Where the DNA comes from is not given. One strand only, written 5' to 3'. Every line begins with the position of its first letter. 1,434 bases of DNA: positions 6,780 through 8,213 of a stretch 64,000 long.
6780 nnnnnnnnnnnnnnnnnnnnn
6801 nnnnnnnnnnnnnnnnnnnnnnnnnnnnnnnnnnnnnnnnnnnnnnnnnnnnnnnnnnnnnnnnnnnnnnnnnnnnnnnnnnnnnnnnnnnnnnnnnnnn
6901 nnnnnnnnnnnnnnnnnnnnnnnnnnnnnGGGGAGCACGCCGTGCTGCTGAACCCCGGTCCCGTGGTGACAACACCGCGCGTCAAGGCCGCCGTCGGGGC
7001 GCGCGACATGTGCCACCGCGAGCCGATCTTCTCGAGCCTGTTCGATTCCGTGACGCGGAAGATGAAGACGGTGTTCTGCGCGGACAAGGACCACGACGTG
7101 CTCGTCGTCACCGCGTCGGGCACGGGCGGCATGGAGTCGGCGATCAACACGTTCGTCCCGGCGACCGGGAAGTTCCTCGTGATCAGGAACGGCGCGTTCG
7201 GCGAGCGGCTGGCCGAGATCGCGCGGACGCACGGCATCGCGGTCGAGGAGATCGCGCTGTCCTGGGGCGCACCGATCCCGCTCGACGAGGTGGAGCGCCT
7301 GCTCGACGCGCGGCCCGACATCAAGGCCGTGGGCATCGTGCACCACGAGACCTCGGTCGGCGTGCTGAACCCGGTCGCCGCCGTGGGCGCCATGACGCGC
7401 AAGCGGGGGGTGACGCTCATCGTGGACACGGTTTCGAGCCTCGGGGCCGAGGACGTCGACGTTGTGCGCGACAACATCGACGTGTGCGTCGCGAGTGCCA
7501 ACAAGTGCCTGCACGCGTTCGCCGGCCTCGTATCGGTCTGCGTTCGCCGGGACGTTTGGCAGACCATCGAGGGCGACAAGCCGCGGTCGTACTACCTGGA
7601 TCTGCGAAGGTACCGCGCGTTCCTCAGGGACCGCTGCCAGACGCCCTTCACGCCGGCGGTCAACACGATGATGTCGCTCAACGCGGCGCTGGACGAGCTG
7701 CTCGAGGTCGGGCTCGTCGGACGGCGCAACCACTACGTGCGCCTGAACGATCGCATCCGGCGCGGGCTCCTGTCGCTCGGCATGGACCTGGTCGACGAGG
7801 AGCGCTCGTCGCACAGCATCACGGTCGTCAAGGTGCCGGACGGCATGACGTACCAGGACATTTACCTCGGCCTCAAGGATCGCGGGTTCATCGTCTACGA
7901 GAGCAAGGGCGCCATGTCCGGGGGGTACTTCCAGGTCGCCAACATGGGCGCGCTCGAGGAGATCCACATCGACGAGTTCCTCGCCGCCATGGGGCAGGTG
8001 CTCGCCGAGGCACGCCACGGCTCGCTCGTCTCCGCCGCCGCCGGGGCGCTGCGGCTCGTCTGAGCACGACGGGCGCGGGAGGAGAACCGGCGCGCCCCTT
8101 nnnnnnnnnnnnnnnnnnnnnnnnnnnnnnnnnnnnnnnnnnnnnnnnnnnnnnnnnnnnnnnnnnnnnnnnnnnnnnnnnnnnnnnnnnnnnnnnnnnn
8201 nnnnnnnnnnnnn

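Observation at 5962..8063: Stand-alone fusion of a PntC-like cytidylyltransferase and a 2-aminoethylphosphonate transaminase, preceded by an AT-rich leader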

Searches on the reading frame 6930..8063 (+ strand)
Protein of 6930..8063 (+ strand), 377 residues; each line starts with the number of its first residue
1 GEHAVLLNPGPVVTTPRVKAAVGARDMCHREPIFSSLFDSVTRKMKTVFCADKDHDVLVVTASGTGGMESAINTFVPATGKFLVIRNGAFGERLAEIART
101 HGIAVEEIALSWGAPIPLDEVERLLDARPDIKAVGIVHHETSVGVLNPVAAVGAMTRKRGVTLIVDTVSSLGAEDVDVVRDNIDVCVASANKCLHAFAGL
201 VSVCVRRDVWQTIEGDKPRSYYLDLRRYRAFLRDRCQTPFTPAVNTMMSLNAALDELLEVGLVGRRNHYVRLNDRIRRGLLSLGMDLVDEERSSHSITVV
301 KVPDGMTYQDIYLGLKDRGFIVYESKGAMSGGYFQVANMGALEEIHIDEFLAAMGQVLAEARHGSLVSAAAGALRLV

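Call 64: search_protein_representatives(protein=window:6930-8063:+)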
Query: 377 residues. Proteins with E-value up to 0.001 (for the whole library): 8519; up to 1e-10: 4360; up to 1e-30: 1005. The best 150 are listed.
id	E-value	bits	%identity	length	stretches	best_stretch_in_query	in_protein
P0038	3.9e-160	549.1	66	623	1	1-376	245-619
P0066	2.9e-111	388.3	48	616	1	5-372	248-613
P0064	2.0e-110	385.5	51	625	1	4-362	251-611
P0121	2.6e-108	378.6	50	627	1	5-371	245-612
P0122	2.2e-102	359.1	47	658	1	2-363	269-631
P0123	5.3e-100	351.3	46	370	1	5-358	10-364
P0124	9.8e-99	347.1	43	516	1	4-362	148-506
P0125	2.0e-96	339.5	46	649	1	2-362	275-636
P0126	5.1e-93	328.3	48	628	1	4-363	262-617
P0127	8.1e-92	324.4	43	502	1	3-361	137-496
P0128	2.9e-91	322.5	42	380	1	5-356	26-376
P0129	5.1e-91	321.7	47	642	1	2-363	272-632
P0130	4.4e-90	318.6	45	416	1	5-364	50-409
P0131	3.2e-89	315.8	70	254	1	1-207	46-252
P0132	3.5e-82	292.7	43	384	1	3-363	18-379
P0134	8.4e-81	288.1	39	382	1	7-360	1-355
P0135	3.1e-79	283.0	41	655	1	4-362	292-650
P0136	5.7e-78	278.8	41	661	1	4-358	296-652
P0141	2.2e-76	273.6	41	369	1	5-361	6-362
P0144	6.1e-75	268.8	38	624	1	4-359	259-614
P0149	1.7e-71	257.5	35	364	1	5-359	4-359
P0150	5.1e-71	255.9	38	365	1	3-359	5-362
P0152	1.2e-70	254.8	35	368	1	6-364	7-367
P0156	1.2e-69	251.5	31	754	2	6-354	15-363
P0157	4.2e-69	249.6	42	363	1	4-358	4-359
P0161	6.0e-68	245.8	37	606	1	2-367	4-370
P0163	8.9e-68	245.3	38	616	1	4-363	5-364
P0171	1.5e-65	238.0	38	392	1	6-361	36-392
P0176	4.1e-65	236.5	37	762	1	4-355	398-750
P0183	6.2e-64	232.6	36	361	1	5-354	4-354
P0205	4.9e-59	216.5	37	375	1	4-359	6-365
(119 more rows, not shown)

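Call 67: search_protein_families(library=ncbifam, proteins=[P0123, P0149, P0157, P0152, P0128, P0171, P0141, P0150, P0183, P0205], max_evalue=1e-30)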
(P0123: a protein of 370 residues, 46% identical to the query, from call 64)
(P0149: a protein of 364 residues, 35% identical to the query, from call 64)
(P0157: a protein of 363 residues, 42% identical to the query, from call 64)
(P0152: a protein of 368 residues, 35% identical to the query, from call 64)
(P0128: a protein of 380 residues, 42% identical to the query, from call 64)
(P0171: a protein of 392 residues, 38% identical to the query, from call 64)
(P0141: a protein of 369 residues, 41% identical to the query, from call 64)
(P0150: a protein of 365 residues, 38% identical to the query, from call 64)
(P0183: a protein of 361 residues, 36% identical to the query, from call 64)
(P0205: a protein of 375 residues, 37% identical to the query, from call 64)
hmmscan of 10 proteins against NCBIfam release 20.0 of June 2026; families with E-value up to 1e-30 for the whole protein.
P0123 (370 aa): 5 families
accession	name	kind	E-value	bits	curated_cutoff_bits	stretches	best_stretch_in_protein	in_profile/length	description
TIGR03301.1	PhnW-AepZ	equivalog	4.2e-98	329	360.8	1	10-361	1-352/355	2-aminoethylphosphonate aminotransferase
NF010006.0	PRK13479.1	equivalog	5.6e-76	256.1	296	1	6-364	3-361/369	2-aminoethylphosphonate--pyruvate transaminase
TIGR02326.1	transamin_PhnW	equivalog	1.8e-74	251.1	400.8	1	7-362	2-358/363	2-aminoethylphosphonate--pyruvate transaminase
NF046070.1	PyrdoxPyrvTramin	equivalog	3.7e-57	193.9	600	1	8-349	5-348/369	pyridoxamine--pyruvate transaminase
NF045640.1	AspGlyoxATaseBhcA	equivalog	2.2e-44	151.9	650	1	12-353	8-353/395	L-aspartate--glyoxylate aminotransferase BhcA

P0149 (364 aa): 5 families
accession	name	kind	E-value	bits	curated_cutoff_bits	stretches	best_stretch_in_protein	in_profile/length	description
TIGR03301.1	PhnW-AepZ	equivalog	6.9e-97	325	360.8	1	5-356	2-353/355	2-aminoethylphosphonate aminotransferase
NF010006.0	PRK13479.1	equivalog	2.1e-76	257.4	296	1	4-361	7-364/369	2-aminoethylphosphonate--pyruvate transaminase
TIGR02326.1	transamin_PhnW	equivalog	1.5e-73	248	400.8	1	5-358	6-360/363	2-aminoethylphosphonate--pyruvate transaminase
NF046070.1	PyrdoxPyrvTramin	equivalog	5.7e-49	166.9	600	1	2-347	5-352/369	pyridoxamine--pyruvate transaminase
NF045640.1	AspGlyoxATaseBhcA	equivalog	7.2e-48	163.4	650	1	6-358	8-364/395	L-aspartate--glyoxylate aminotransferase BhcA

P0157 (363 aa): 5 families
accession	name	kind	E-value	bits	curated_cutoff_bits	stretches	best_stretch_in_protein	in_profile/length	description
TIGR03301.1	PhnW-AepZ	equivalog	3.1e-86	290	360.8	1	5-357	1-353/355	2-aminoethylphosphonate aminotransferase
NF010006.0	PRK13479.1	equivalog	3.4e-62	210.7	296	1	4-357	6-359/369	2-aminoethylphosphonate--pyruvate transaminase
TIGR02326.1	transamin_PhnW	equivalog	1.1e-60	205.7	400.8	1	4-357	4-358/363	2-aminoethylphosphonate--pyruvate transaminase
NF045640.1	AspGlyoxATaseBhcA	equivalog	1.8e-36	125.9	650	1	6-361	7-366/395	L-aspartate--glyoxylate aminotransferase BhcA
NF046070.1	PyrdoxPyrvTramin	equivalog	7.8e-31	107.2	600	1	2-344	4-348/369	pyridoxamine--pyruvate transaminase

P0152 (368 aa): 5 families
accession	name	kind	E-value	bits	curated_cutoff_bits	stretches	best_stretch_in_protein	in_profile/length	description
TIGR03301.1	PhnW-AepZ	equivalog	7.8e-93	311.7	360.8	1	7-360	2-354/355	2-aminoethylphosphonate aminotransferase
NF010006.0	PRK13479.1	equivalog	3.2e-71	240.4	296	1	2-364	3-364/369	2-aminoethylphosphonate--pyruvate transaminase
TIGR02326.1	transamin_PhnW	equivalog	1.3e-67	228.4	400.8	1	3-361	2-360/363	2-aminoethylphosphonate--pyruvate transaminase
NF045640.1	AspGlyoxATaseBhcA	equivalog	2.9e-51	174.7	650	1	1-352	1-355/395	L-aspartate--glyoxylate aminotransferase BhcA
NF046070.1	PyrdoxPyrvTramin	equivalog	1.3e-50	172.3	600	1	3-364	4-367/369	pyridoxamine--pyruvate transaminase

P0128 (380 aa): 5 families
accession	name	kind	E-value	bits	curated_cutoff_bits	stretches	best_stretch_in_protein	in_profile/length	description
TIGR03301.1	PhnW-AepZ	equivalog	3.9e-94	316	360.8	1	26-376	1-353/355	2-aminoethylphosphonate aminotransferase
NF010006.0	PRK13479.1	equivalog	1.2e-71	241.8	296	1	23-378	4-361/369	2-aminoethylphosphonate--pyruvate transaminase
TIGR02326.1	transamin_PhnW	equivalog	1.9e-68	231.2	400.8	1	23-377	2-359/363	2-aminoethylphosphonate--pyruvate transaminase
NF046070.1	PyrdoxPyrvTramin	equivalog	2.7e-52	177.8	600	1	25-364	6-349/369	pyridoxamine--pyruvate transaminase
NF045640.1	AspGlyoxATaseBhcA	equivalog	6.7e-42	143.8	650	1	23-363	3-349/395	L-aspartate--glyoxylate aminotransferase BhcA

P0171 (392 aa): 5 families
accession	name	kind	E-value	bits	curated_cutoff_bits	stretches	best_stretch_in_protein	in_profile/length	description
TIGR03301.1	PhnW-AepZ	equivalog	2.5e-95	319.9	360.8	1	36-388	2-354/355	2-aminoethylphosphonate aminotransferase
NF010006.0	PRK13479.1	equivalog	2.1e-67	227.8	296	1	35-390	7-362/369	2-aminoethylphosphonate--pyruvate transaminase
TIGR02326.1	transamin_PhnW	equivalog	1.5e-64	218.4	400.8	1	36-389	6-360/363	2-aminoethylphosphonate--pyruvate transaminase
NF046070.1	PyrdoxPyrvTramin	equivalog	1.7e-38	132.4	600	1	38-388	10-363/369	pyridoxamine--pyruvate transaminase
NF045640.1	AspGlyoxATaseBhcA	equivalog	1.8e-33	116.1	650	1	35-374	6-349/395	L-aspartate--glyoxylate aminotransferase BhcA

P0141 (369 aa): 5 families
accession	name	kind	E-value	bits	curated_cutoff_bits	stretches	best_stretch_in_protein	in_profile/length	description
TIGR03301.1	PhnW-AepZ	equivalog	2.3e-101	339.8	360.8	1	6-359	1-355/355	2-aminoethylphosphonate aminotransferase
TIGR02326.1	transamin_PhnW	equivalog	9e-77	258.6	400.8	1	4-359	3-360/363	2-aminoethylphosphonate--pyruvate transaminase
NF010006.0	PRK13479.1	equivalog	4.3e-76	256.4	296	1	4-360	5-362/369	2-aminoethylphosphonate--pyruvate transaminase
NF046070.1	PyrdoxPyrvTramin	equivalog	3.9e-53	180.6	600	1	5-360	6-365/369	pyridoxamine--pyruvate transaminase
NF045640.1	AspGlyoxATaseBhcA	equivalog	3e-44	151.6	650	1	7-342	7-347/395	L-aspartate--glyoxylate aminotransferase BhcA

P0150 (365 aa): 5 families
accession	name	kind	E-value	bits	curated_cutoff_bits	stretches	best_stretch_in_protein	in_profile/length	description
TIGR03301.1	PhnW-AepZ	equivalog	2.1e-105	353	360.8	1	7-359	1-353/355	2-aminoethylphosphonate aminotransferase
NF010006.0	PRK13479.1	equivalog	1.9e-72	244.4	296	1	4-359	4-359/369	2-aminoethylphosphonate--pyruvate transaminase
TIGR02326.1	transamin_PhnW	equivalog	1.6e-71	241.4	400.8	1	5-359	3-358/363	2-aminoethylphosphonate--pyruvate transaminase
NF046070.1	PyrdoxPyrvTramin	equivalog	5.6e-50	170.2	600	1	5-351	5-353/369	pyridoxamine--pyruvate transaminase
NF045640.1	AspGlyoxATaseBhcA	equivalog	3.1e-41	141.6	650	1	8-347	7-350/395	L-aspartate--glyoxylate aminotransferase BhcA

P0183 (361 aa): 5 families
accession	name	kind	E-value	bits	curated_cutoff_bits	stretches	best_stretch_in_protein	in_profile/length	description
TIGR03301.1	PhnW-AepZ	equivalog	1.8e-111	373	360.8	1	4-355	1-352/355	2-aminoethylphosphonate aminotransferase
TIGR02326.1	transamin_PhnW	equivalog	3.2e-80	270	400.8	1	2-356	3-358/363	2-aminoethylphosphonate--pyruvate transaminase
NF010006.0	PRK13479.1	equivalog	5.6e-80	269.2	296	1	2-356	5-359/369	2-aminoethylphosphonate--pyruvate transaminase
NF046070.1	PyrdoxPyrvTramin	equivalog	6.2e-46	156.9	600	1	3-341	6-346/369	pyridoxamine--pyruvate transaminase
NF045640.1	AspGlyoxATaseBhcA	equivalog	9.7e-42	143.3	650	1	7-343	9-349/395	L-aspartate--glyoxylate aminotransferase BhcA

P0205 (375 aa): 4 families
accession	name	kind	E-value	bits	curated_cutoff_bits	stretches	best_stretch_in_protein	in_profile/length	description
TIGR03301.1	PhnW-AepZ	equivalog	9.4e-126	420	360.8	1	7-363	1-354/355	2-aminoethylphosphonate aminotransferase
NF010006.0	PRK13479.1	equivalog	5.6e-103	344.9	296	1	4-370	4-367/369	2-aminoethylphosphonate--pyruvate transaminase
TIGR02326.1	transamin_PhnW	equivalog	8.5e-102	340.9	400.8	1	5-365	3-361/363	2-aminoethylphosphonate--pyruvate transaminase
NF046070.1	PyrdoxPyrvTramin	equivalog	7.5e-36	123.7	600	1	6-292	6-290/369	pyridoxamine--pyruvate transaminase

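Call 73: list_cluster_members(proteins=[P0123, P0124, P0127, P0128, P0130, P0134, P0149, P0152, P0157, P0171])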
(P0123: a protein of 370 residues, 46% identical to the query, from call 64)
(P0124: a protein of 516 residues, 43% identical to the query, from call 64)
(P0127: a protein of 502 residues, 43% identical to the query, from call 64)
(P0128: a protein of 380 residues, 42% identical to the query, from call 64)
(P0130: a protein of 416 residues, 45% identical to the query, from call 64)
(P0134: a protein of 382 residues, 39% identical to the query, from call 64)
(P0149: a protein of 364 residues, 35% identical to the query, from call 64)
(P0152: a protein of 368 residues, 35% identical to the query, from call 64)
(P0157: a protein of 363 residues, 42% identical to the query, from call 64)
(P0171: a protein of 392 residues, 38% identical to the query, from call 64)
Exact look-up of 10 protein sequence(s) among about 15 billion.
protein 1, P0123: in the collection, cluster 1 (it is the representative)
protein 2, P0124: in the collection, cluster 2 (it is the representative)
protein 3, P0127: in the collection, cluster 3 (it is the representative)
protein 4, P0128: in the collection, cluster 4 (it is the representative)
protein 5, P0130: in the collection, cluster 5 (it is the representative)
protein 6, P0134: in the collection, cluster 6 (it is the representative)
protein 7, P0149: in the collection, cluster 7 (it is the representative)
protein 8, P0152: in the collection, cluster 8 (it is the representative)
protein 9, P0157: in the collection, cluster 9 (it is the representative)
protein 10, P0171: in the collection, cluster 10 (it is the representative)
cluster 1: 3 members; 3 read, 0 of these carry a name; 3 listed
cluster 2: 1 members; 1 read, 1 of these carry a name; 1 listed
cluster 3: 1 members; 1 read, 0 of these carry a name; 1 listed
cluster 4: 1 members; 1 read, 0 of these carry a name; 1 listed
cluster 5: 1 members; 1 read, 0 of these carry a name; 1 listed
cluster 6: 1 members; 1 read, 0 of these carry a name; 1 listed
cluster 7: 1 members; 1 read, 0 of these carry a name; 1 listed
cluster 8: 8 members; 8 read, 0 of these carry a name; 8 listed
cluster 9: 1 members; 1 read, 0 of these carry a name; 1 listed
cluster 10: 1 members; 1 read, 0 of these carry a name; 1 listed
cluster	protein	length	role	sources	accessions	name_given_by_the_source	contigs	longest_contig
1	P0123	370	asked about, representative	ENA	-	-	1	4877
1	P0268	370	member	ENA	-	-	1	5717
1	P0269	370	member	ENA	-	-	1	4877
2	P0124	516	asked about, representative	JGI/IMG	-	2-aminoethylphosphonate-pyruvate transaminase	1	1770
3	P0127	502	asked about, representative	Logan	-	-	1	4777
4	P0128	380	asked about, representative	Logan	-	-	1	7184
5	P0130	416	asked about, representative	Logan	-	-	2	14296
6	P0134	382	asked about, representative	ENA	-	-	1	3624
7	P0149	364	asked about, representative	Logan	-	-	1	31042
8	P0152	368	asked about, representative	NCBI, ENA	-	-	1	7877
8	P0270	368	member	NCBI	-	-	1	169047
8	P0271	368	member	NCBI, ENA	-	-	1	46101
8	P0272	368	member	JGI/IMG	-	-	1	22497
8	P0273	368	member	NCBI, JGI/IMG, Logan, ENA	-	-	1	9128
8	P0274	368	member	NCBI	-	-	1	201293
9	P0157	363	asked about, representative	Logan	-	-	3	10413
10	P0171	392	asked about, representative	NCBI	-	-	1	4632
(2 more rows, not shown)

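Call 74: find_encoding_contigs(protein=P0274, flank=8000, max_places=2)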
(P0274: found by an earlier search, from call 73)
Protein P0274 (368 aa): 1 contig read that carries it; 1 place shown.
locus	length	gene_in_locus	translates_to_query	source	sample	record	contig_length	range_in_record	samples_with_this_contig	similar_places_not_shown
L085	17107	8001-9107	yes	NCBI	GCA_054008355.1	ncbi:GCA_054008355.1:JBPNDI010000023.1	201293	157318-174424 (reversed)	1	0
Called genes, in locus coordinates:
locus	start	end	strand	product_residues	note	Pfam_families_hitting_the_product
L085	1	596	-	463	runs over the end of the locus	PF01704:UDPGP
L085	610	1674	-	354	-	PF01063:Aminotran_4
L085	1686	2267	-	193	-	PF03479:PCC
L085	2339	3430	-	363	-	PF02463:SMC_N (faint), PF00005:ABC_tran, PF13304:AAA_21 (faint), PF17912:OB_MalK, PF08402:TOBE_2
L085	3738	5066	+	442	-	PF01547:SBP_bac_1, PF13416:SBP_bac_8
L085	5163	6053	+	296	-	PF00528:BPD_transp_1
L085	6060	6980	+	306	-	PF00528:BPD_transp_1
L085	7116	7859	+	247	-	PF00392:GntR, PF07702:UTRA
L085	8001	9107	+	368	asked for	PF00266:Aminotran_5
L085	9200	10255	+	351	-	PF01547:SBP_bac_1, PF13416:SBP_bac_8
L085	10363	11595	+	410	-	PF00528:BPD_transp_1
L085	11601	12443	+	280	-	PF00528:BPD_transp_1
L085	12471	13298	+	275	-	PF00149:Metallophos, PF12850:Metallophos_2 (weak)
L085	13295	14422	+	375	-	PF00005:ABC_tran, PF08402:TOBE_2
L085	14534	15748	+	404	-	PF13343:SBP_bac_6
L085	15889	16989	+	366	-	PF00005:ABC_tran, PF13304:AAA_21 (faint), PF08402:TOBE_2 (weak)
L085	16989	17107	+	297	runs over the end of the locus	-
